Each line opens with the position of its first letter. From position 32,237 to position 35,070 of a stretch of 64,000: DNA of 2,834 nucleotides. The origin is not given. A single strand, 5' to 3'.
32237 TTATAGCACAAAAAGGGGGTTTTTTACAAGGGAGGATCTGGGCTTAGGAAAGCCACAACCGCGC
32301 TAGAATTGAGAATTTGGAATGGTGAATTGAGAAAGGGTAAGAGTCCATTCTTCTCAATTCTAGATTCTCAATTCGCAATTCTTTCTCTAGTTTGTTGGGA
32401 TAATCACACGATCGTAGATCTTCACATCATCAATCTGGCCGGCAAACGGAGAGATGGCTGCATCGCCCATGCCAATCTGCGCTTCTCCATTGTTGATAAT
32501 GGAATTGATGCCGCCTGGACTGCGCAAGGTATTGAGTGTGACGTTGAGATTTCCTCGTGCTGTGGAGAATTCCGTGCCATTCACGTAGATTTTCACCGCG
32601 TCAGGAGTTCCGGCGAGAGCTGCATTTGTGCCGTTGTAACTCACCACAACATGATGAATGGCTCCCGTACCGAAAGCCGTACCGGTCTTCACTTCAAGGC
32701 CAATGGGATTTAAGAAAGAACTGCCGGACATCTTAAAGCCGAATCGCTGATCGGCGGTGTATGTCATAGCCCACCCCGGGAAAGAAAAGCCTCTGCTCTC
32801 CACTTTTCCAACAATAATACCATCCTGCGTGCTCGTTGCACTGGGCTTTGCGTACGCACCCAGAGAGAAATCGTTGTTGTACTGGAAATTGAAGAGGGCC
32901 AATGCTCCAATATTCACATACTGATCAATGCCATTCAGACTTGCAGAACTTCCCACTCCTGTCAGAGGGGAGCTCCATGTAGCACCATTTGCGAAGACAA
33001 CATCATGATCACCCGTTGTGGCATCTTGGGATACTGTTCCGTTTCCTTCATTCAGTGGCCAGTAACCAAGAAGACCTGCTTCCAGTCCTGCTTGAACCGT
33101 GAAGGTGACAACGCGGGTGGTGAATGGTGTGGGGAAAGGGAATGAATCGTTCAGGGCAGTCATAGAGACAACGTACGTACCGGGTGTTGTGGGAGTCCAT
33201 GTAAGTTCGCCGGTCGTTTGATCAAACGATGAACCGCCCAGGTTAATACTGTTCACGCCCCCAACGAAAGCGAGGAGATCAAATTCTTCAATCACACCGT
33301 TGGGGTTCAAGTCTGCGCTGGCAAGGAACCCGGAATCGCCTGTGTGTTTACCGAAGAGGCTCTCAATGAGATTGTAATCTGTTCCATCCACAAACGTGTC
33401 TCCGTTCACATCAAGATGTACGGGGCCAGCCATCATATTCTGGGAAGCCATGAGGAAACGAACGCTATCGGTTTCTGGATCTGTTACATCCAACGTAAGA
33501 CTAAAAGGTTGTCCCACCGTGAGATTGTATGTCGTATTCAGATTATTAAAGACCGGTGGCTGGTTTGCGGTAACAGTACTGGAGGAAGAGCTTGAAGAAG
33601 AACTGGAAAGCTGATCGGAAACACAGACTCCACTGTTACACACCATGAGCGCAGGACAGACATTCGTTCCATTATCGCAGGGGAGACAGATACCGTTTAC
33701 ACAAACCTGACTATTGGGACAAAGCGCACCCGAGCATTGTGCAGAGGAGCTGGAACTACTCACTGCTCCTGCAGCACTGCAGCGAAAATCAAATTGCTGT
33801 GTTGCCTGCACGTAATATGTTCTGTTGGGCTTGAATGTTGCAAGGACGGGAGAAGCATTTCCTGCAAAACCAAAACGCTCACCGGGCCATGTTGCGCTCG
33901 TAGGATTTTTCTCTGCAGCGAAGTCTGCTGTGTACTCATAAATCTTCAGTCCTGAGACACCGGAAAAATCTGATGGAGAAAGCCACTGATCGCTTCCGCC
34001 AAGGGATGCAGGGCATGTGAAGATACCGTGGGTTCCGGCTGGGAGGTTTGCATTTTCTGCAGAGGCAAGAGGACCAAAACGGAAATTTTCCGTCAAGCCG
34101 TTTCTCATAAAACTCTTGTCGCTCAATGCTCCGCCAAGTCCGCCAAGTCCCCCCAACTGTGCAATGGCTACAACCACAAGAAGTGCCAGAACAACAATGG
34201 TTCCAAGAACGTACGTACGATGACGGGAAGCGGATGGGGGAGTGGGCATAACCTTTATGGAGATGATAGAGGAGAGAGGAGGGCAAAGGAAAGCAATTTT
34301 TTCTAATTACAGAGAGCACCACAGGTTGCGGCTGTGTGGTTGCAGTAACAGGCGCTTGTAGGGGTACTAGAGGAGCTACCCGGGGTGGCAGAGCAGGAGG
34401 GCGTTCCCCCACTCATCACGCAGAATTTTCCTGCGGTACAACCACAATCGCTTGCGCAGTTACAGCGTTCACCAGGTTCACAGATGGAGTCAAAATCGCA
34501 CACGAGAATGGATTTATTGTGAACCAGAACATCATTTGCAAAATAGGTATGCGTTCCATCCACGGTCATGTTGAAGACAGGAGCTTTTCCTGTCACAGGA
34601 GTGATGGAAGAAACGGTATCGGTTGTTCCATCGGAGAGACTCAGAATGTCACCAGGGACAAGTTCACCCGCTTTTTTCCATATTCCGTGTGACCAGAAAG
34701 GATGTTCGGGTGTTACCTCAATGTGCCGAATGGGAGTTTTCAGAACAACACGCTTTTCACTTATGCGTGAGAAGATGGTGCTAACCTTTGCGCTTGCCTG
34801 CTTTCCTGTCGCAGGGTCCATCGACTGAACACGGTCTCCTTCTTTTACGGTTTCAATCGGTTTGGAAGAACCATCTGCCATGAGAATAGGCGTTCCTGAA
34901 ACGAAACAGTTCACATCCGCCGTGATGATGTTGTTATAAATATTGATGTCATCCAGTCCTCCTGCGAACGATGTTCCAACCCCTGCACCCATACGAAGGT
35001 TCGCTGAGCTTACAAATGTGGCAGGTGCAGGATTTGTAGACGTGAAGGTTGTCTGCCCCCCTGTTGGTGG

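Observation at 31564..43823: Twelve-kb run of seven co-directional genes for N-terminally anchored, module-shuffled surface proteins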

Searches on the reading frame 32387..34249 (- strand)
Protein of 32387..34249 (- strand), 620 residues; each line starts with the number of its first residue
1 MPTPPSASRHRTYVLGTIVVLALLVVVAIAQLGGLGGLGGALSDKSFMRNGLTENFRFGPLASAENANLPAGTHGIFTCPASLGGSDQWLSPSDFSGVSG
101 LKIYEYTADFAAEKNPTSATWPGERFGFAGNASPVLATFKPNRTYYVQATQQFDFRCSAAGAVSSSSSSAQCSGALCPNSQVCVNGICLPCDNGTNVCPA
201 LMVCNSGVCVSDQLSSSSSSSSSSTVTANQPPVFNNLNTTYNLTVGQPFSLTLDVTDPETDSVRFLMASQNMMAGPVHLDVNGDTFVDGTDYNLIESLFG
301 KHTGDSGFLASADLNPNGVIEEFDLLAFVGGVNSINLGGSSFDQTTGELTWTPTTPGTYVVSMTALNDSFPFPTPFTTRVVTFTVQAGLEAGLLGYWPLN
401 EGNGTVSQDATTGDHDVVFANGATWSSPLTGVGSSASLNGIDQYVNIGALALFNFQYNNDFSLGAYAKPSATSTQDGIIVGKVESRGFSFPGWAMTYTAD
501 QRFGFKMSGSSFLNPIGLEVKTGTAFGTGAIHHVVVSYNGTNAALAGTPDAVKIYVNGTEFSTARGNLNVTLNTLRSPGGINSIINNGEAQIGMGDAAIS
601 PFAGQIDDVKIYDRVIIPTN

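Call 3: search_protein_families(library=pfam, proteins=[window:32387-34249:-], max_evalue=0.1)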
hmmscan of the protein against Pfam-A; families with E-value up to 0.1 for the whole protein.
window:32387-34249:- (620 aa): 4 families
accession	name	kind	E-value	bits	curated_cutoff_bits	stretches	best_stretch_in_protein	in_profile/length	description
PF13385.13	Laminin_G_3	-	2.2e-15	57.5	27.6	1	440-617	2-146/151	Concanavalin A-like lectin/glucanases superfamily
PF00404.24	Dockerin_1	-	1.6e-06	28.6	22.9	1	280-326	3-50/57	Dockerin type I domain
PF05345.18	He_PIG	-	0.015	16.2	24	1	341-377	53-92/96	Putative Ig domain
PF18614.7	RNase_II_C_S1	-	0.035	14.4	26.6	1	223-265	14-56/59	RNase II-type exonuclease C-terminal S1 domain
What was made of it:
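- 32387..34249 (-): G2: 620 aa. N-terminal helix, N-domain, poly-Ser, 8-Cys module, poly-Ser, Ig-like domain with an inserted dockerin pair, LamG. Laminin_G_3 57.5 bits and Dockerin_1 28.6 bits (call 3).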

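Call 4: search_protein_families(library=ncbifam, proteins=[window:32387-34249:-], max_evalue=0.1)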
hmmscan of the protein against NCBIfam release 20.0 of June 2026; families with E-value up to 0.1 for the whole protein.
window:32387-34249:- (620 aa): 0 families

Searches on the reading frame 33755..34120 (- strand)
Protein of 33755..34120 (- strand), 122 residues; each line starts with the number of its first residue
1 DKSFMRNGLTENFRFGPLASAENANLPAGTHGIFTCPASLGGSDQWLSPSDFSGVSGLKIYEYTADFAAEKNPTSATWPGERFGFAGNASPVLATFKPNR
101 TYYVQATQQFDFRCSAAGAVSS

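Call 35: find_homologous_proteins(query=A6, max_evalue=0.001)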
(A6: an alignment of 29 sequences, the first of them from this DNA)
Query A6 (29 sequences) (98 aa, profile of the alignment): 1 proteins with E <= 0.001 among 481 candidates.
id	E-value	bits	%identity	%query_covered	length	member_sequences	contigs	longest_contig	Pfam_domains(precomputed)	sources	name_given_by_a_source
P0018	3.4e-17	80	30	92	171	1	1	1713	-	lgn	-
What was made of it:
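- Tried and rejected: The trimmed 29-sequence profile returned only P0018 (call 35).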

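Call 37: find_related_loci(query=A7, collection=metagenome_contigs, flank=10000)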
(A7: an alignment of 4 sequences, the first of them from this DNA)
Query A7 (98 aa) in metagenome_contigs; peptide patterns used: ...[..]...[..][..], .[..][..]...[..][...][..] (x = any residue, [..] = any of these).
28 stretches matched a pattern, but none encodes a relative of the query by tblastn (E <= 1e-3).

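Call 47: predict_structure(alignment_id=A8)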
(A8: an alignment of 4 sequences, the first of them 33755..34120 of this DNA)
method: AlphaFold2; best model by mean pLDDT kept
length: 122 residues; sequences in the alignment: 4
mean_pLDDT: 59.7   pTM: 0.58
mean pLDDT of the five models: 59.7, 59.6, 57.6, 55.8, 55.6
residues with pLDDT >= 90: 0; 70-90: 46; 50-70: 31; < 50: 45
segments of 3 or more residues with pLDDT < 50: 1-8, 43-49, 66-82, 84-91, 118-122
pLDDT, mean of each block of 10 residues (from residue 1): 47 70 76 77 47 64 53 45 46 63 76 58 32
secondary structure, 60 per line:
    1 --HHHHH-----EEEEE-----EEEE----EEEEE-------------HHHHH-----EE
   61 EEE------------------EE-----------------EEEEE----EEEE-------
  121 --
elements in order: H3-7 E13-17 E23-26 E31-35 H49-53 E59-63 E101-105 E110-113

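Call 50: fold_search(model_id=the predicted structure, library=pdb)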
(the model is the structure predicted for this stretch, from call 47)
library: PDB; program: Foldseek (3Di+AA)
matches with E <= 10: 249; with E <= 0.001: 0
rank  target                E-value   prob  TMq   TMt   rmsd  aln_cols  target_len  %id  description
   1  9l8n_A                1.2e-01  0.38  0.34  0.09  12.2       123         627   13  Structure of SID-1 (released 2026-01-21)
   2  8hip_A                1.4e-01  0.30  0.33  0.08  11.5       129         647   12  dsRNA transporter (released 2023-11-29)
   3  8xbs_A                1.6e-01  0.35  0.36  0.09   9.4       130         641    8  C. elegans apo-SID1 structure (released 2024-06-05)
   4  8hke_A                1.9e-01  0.21  0.32  0.07  16.0       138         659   12  dsRNA transporter (released 2023-11-29)
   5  4bk5_C                2.3e-01  0.05  0.19  0.18  15.2       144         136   12  crystal structure of the human EphA4 ectodomain in complex with human ephrin A5 (amine-methylated sample) (released 2013-07-03)
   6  8xc1_A                2.4e-01  0.20  0.32  0.08  15.8       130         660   10  C. elegans SID1 in complex with dsRNA (released 2024-06-05)
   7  5kle_A                3.3e-01  0.12  0.25  0.30   8.9       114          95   13  Structure of CBM_E1, a novel carbohydrate-binding module found by sugar cane soil metagenome, complexed with cellopent (released 2016-09-21)
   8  5klc                  3.5e-01  0.11  0.23  0.28  10.3       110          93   15  Structure of CBM_E1, a novel carbohydrate-binding module found by sugar cane soil metagenome (released 2016-09-21)
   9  5klf_A                4.0e-01  0.14  0.28  0.34   8.7       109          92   14  Structure of CBM_E1, a novel carbohydrate-binding module found by sugar cane soil metagenome, complexed with cellopent (released 2016-09-21)
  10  8ppq_A                5.1e-01  0.05  0.21  0.06  35.0       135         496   12  Tick-borne encephalitis virus Kuutsalo-14 prM3E3 trimer (released 2024-06-12)
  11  3hei_B                5.1e-01  0.04  0.19  0.18  16.2       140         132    9  Ligand Recognition by A-Class Eph Receptors: Crystal Structures of the EphA2 Ligand-Binding Domain and the EphA2/ephri (released 2009-06-30)
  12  4m4r_D                5.1e-01  0.03  0.20  0.18  15.5       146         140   12  Epha4 ectodomain complex with ephrin a5 (released 2013-10-30)
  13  9l8m_A                5.5e-01  0.30  0.40  0.10   8.9       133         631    8  Structure of SID-1 in complex with dsRNA (released 2026-01-21)
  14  9qco_C                5.8e-01  0.25  0.39  0.11   8.9       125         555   15  NTNH-HA70 complex from Clostridium botulinum Serotype B1 (released 2025-09-10)
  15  6nm6_L                5.8e-01  0.07  0.23  0.15  11.5       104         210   12  Crystal Structure of HIV-1 BG505 SOSIP.664 Prefusion Env Trimer Bound to N6 FR3-03 scFv in Complex with Crystallizatio (released 2019-02-27)
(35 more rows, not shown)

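Call 86: find_related_loci(query=A7, collection=viral_contigs, flank=5000)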
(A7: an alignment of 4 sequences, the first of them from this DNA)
Query A7 (98 aa) in viral_contigs; peptide patterns used: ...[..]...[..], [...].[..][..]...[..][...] (x = any residue, [..] = any of these).
10 stretches matched a pattern, but none encodes a relative of the query by tblastn (E <= 1e-3).
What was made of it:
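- Tried and rejected: They also found none of the G2-type N-domain in JGI metagenomes (call 37) or viral contigs (call 86).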

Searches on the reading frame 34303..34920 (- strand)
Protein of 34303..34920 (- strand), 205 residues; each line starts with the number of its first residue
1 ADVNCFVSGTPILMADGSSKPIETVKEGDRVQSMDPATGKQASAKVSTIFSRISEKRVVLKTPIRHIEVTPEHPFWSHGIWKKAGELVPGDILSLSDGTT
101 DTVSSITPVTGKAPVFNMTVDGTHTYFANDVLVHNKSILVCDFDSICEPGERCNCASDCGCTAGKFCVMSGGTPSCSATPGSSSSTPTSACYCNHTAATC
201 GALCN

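Call 55: search_solved_structures(query=window:34303-34920:-, max_evalue=0.01, show_alignments=2)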
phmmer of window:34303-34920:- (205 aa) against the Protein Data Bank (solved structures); distinct sequences matched with E-value up to 0.01: 21.
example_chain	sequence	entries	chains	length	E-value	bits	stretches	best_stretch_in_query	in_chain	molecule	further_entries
8w20_A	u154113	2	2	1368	4.2e-16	62.5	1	4-137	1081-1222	Intein C-terminal splicing domain-containing protein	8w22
2lwy_A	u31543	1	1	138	1.9e-10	44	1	4-135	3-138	BACTERIAL INTEIN-LIKE DOMAIN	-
4o1r_A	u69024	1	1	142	4.6e-10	42.8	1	14-135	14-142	Replicative DNA helicase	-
1mi8_A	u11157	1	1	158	2.6e-09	40.3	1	92-135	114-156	DnaB intein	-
6y75_A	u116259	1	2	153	8.8e-08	35.3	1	5-137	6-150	NAD(P)(+)--arginine ADP-ribosyltransferase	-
6tmm_AAA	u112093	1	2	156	9.4e-08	35.2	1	5-137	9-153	NAD(P)(+)--arginine ADP-ribosyltransferase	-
6tmm_BBB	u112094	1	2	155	1.2e-07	34.8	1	5-136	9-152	NAD(P)(+)--arginine ADP-ribosyltransferase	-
6y75_B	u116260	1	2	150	1.7e-07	34.3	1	5-134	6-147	NAD(P)(+)--arginine ADP-ribosyltransferase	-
6frg_A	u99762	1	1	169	3.3e-07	33.4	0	93-135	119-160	Replicative DNA helicase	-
6frh_A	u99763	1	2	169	3.5e-07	33.3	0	93-135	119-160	Replicative DNA helicase,Replicative DNA helicase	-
6fre_A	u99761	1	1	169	8.1e-06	28.9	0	93-135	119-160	Replicative DNA helicase,Replicative DNA helicase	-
4e2u_A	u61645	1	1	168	9.3e-06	28.7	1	31-135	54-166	Pho radA intein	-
6rpp_A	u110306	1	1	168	1.8e-05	27.8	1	30-134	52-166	Cell division control protein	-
2in9_A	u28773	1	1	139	0.00018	24.5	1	66-135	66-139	Endonuclease PI-MtuI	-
2in0_A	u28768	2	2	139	0.00022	24.2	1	67-135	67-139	Endonuclease PI-MtuI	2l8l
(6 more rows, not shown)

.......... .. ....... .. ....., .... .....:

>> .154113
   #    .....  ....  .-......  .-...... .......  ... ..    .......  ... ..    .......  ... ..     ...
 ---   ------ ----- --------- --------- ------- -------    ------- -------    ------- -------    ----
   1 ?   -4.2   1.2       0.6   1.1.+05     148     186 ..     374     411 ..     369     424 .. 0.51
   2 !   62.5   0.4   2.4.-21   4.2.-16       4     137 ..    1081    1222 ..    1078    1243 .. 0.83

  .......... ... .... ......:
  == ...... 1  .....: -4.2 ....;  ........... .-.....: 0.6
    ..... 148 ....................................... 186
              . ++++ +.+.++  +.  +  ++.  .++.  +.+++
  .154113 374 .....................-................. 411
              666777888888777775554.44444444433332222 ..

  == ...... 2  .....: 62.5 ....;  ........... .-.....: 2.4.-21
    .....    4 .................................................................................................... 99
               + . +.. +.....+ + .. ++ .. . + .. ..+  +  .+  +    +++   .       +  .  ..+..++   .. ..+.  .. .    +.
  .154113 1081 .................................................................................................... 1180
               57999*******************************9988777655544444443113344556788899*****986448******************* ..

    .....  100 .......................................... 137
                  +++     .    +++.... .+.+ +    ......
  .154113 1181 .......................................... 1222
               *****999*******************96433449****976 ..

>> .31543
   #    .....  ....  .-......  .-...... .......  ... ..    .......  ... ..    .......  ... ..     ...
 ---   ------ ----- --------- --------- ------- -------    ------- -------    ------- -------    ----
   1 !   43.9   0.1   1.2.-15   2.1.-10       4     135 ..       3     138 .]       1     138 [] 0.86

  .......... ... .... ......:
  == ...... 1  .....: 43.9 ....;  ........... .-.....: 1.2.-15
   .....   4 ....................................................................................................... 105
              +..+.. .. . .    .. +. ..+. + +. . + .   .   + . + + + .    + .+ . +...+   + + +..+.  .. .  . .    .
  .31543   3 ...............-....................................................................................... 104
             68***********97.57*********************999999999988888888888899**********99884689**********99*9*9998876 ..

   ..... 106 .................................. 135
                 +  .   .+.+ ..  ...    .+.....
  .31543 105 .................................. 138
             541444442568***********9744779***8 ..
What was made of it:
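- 34303..36060 (-): G3: 585 aa. Helix, N-domain (45-157), LamG (217-382), PT-HINT/BIL (385-515, Cys1...VLVHN|K), then a 70-aa tail with 12 Cys. PDB sequence search: 8w20 at 4e-16 and the BIL domain 2lwy at 2e-10 (call 55).
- Closest known: Bacterial intein-like. Same: It matches the BIL structure 2lwy and toxin-embedded HINTs (call 55).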
